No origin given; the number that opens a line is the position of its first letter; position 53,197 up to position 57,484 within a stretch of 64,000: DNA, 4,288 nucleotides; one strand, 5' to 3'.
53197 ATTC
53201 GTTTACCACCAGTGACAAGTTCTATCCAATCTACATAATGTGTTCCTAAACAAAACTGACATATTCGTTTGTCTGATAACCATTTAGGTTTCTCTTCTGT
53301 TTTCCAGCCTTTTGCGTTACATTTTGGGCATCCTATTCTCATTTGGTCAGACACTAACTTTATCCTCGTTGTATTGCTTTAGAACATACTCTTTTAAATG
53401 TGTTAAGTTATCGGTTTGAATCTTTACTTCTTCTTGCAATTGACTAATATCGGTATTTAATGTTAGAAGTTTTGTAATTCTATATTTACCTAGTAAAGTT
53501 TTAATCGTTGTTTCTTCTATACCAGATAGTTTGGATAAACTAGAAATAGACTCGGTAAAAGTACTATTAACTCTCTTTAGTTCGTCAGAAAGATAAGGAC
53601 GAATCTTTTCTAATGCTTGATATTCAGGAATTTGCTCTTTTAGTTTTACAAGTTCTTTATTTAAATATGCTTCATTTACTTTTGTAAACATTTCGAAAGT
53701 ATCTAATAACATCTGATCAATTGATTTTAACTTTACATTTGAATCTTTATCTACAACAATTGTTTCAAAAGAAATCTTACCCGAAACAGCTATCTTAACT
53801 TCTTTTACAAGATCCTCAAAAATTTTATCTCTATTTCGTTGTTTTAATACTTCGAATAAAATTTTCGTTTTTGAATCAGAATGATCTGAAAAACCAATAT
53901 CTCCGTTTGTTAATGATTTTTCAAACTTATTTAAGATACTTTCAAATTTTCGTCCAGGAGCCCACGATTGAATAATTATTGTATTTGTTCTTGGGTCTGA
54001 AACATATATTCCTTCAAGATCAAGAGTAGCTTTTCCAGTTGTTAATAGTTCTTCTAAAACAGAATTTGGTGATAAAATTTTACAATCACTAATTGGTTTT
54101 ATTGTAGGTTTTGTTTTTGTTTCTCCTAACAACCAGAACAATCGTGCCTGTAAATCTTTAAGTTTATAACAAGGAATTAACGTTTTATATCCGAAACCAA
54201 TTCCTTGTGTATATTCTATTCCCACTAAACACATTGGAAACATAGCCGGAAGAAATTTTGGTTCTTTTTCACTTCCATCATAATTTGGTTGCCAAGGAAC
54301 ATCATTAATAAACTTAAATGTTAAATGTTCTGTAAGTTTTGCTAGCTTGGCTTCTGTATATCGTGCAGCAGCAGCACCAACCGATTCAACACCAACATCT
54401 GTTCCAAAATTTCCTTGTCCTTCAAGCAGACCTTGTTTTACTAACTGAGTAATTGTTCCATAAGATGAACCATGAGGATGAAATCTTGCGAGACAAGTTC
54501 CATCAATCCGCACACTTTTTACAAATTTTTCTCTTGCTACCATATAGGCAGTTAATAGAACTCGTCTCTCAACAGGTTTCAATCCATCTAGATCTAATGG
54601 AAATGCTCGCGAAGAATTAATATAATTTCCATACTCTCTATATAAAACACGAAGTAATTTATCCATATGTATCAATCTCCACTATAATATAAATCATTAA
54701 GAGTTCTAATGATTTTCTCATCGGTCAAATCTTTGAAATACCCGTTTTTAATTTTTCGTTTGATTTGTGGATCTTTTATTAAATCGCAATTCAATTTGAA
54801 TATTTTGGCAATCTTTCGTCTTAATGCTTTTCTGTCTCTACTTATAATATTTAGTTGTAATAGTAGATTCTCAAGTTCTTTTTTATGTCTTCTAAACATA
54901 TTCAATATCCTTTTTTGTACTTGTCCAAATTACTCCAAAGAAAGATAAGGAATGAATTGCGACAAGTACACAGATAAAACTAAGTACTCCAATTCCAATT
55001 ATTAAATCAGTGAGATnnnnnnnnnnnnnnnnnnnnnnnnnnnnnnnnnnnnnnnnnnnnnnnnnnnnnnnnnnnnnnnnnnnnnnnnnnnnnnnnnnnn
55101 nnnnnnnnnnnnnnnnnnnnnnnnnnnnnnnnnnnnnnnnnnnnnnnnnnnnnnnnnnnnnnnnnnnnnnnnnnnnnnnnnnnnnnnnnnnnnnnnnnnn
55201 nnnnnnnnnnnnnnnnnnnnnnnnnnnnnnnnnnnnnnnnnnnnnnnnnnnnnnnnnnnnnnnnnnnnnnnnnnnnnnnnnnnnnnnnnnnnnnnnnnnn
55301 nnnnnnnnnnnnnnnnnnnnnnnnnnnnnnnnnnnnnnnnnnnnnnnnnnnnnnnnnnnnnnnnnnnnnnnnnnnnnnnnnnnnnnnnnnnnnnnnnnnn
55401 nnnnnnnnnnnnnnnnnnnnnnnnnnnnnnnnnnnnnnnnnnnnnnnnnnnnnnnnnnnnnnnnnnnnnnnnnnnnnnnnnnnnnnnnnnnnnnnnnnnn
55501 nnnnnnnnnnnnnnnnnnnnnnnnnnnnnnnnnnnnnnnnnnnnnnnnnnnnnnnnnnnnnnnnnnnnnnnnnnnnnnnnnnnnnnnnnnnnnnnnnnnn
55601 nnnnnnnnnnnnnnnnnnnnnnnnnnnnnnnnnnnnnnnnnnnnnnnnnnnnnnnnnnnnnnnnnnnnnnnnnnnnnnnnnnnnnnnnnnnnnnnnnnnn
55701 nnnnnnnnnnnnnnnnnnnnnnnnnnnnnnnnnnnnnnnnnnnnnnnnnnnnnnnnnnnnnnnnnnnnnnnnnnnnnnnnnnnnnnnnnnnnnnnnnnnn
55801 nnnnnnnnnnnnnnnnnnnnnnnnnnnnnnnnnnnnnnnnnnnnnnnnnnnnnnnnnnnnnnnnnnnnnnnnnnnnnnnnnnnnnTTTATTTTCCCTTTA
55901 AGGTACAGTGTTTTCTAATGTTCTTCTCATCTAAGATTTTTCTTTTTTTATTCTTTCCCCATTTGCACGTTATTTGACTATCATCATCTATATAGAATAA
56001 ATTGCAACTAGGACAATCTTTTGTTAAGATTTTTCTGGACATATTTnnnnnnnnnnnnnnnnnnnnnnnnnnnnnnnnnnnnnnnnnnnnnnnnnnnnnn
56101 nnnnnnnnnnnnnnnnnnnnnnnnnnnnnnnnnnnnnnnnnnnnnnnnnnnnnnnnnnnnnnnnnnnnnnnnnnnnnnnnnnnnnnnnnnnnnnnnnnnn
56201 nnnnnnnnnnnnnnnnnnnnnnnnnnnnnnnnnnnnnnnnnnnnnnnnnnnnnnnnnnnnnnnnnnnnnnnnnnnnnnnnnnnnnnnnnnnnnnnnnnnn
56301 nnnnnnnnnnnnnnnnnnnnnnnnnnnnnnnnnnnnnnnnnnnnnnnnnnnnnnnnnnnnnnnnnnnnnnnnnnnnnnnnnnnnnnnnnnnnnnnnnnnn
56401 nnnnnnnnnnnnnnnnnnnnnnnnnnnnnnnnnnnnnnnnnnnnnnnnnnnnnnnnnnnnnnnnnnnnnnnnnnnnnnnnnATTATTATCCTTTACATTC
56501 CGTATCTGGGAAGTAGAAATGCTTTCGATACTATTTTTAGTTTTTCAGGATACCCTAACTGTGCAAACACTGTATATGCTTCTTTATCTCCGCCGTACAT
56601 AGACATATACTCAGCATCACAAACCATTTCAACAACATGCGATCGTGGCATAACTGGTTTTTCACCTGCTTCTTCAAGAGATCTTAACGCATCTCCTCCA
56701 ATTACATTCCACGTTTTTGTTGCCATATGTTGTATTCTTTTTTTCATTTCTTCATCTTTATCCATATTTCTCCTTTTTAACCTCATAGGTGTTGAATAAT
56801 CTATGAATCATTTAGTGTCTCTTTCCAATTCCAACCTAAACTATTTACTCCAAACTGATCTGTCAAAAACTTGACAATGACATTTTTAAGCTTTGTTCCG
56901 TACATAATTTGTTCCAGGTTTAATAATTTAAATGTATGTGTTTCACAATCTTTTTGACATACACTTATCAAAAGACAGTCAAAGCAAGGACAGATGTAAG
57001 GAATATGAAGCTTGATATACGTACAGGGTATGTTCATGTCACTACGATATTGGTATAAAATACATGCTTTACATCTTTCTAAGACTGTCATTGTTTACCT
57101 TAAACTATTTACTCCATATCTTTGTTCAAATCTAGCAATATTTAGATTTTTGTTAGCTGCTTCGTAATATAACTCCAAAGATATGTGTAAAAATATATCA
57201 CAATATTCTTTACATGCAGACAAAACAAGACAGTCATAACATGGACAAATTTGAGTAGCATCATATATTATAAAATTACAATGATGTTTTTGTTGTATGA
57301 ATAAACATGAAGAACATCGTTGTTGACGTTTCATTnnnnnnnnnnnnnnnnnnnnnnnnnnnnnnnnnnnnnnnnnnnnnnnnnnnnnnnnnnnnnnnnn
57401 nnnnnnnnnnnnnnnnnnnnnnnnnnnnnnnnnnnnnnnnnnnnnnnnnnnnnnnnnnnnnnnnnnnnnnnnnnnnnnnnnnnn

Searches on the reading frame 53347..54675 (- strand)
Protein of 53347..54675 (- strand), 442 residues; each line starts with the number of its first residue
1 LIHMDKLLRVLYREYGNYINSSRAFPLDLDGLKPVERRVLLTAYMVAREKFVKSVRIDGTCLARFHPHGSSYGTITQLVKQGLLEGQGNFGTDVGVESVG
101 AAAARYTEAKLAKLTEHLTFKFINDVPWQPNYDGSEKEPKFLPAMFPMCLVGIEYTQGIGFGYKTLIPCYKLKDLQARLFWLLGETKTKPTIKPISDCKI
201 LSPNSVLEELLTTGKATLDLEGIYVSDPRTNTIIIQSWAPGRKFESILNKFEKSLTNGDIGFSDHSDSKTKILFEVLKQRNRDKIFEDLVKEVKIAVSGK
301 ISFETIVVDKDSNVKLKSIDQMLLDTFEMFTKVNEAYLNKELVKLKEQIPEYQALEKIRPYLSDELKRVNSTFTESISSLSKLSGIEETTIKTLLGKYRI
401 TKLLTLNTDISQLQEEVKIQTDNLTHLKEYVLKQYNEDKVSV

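Call 59: search_protein_families(library=pfam, proteins=[window:53347-54675:-], max_evalue=0.01)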
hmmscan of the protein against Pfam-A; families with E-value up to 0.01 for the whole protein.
window:53347-54675:- (442 aa): 1 family
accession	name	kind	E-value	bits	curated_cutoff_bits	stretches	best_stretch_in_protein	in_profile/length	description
PF00521.26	DNA_topoisoIV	-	1.9e-50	172.5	31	1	23-433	1-419/432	DNA gyrase/topoisomerase IV, subunit A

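Call 109: search_protein_families(library=ncbifam, proteins=[window:53347-54675:-], max_evalue=0.00001)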
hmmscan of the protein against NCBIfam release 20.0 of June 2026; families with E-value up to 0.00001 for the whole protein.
window:53347-54675:- (442 aa): 10 families
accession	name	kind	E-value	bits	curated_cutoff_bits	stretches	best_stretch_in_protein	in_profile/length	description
NF004044.1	PRK05561.1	subfamily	1.4e-43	149.6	654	1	5-335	3-355/738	DNA topoisomerase (ATP-hydrolyzing)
NF004043.1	PRK05560.1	equivalog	8e-36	123.3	902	1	4-429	7-449/798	DNA gyrase subunit A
TIGR01063.1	gyrA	equivalog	1.6e-32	112.4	877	1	4-186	6-194/800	DNA topoisomerase (ATP-hydrolyzing) subunit A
TIGR01062.1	parC_Gneg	equivalog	5.8e-31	107.3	628.9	1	3-314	5-336/735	DNA topoisomerase IV subunit A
NF007209.0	PRK09631.1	equivalog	6.8e-27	94.4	644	1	3-358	3-347/635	DNA topoisomerase IV subunit A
NF007208.0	PRK09630.1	equivalog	9.9e-27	94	598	1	2-377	2-368/479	DNA topoisomerase IV subunit A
NF010586.0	PRK13979.1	equivalog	4.1e-26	91.1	1475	1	12-175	26-195/957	DNA topoisomerase IV subunit A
NF009397.0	PRK12758.1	equivalog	1.1e-25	89.8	780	1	2-175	21-191/870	DNA gyrase/topoisomerase IV subunit A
TIGR01061.1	parC_Gpos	equivalog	2.7e-25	89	813.25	1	4-175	6-183/737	DNA topoisomerase IV subunit A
NF038098.1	GyrA_w_intein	exception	4.8e-19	67.8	1850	2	11-107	14-117/1232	intein-containing DNA gyrase subunit A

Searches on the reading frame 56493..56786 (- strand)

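Call 84: search_protein_families(library=pfam, proteins=[window:56493-56786:-], max_evalue=1)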
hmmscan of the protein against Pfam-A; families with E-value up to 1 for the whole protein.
window:56493-56786:- (97 aa): 1 family
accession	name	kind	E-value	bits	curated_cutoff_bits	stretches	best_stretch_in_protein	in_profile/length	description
PF02807.20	ATP-gua_PtransN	-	0.05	14.5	25.7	1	61-77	45-61/67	ATP:guanido phosphotransferase, N-terminal domain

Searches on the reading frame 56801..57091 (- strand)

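Call 25: search_protein_families(library=pfam, proteins=[window:56801-57091:-], max_evalue=10)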
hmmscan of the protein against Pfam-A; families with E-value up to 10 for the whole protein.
window:56801-57091:- (96 aa): 1 family
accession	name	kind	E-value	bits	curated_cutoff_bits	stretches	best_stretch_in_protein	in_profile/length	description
PF01465.25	GRIP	-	0.15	12.3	24.4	1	68-78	7-17/44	GRIP domain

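Call 26: search_protein_families(library=phrogs, proteins=[window:56801-57091:-], max_evalue=1)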
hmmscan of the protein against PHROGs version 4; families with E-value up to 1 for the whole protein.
window:56801-57091:- (96 aa): 0 families

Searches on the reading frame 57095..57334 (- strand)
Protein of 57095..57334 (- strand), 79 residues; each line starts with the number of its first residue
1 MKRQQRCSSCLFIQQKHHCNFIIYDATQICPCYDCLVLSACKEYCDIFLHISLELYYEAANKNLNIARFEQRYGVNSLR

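Call 25: search_protein_families(library=pfam, proteins=[window:57095-57334:-], max_evalue=10)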
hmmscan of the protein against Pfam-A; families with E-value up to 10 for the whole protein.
window:57095-57334:- (79 aa): 0 families

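Call 26: search_protein_families(library=phrogs, proteins=[window:57095-57334:-], max_evalue=1)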
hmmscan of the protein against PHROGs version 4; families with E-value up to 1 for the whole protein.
window:57095-57334:- (79 aa): 2 families
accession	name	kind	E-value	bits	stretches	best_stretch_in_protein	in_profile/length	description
phrog_20537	-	unknown function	0.061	14.5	1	8-48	14-54/78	-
phrog_21069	-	unknown function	0.19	12.5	1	60-75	27-42/70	-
